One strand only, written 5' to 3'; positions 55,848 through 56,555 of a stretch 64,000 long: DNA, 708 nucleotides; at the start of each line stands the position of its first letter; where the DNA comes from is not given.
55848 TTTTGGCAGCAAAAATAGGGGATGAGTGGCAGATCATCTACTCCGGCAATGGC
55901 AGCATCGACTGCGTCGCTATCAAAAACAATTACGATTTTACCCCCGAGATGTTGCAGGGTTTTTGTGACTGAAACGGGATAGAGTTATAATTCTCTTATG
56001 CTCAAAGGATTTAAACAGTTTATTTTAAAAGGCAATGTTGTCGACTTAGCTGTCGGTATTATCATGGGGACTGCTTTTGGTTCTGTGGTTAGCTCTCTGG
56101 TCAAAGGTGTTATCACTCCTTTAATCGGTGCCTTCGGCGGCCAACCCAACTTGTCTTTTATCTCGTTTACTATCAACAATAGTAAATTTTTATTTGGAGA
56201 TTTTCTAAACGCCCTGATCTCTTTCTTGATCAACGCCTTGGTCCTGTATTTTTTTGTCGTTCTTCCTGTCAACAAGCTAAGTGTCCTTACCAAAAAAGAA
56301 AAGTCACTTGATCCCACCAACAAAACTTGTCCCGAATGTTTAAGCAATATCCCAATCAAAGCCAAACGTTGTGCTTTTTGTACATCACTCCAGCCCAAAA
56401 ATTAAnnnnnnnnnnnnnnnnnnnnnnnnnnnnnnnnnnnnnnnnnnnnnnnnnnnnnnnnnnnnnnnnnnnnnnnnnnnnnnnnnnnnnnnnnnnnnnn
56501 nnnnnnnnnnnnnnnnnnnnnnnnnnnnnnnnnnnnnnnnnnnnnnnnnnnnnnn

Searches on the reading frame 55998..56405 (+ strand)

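Call 75: search_protein_families(library=pfam, proteins=[window:55998-56405:+], max_evalue=0.01)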
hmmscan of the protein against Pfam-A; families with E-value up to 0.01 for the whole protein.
window:55998-56405:+ (135 aa): 2 families
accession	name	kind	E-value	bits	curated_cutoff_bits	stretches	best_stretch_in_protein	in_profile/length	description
PF01741.23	MscL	-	1.5e-33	116.2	27.4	1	1-118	1-118/123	Large-conductance mechanosensitive channel, MscL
PF10571.15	UPF0547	-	0.00073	20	29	1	109-128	1-20/26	Uncharacterised protein family UPF0547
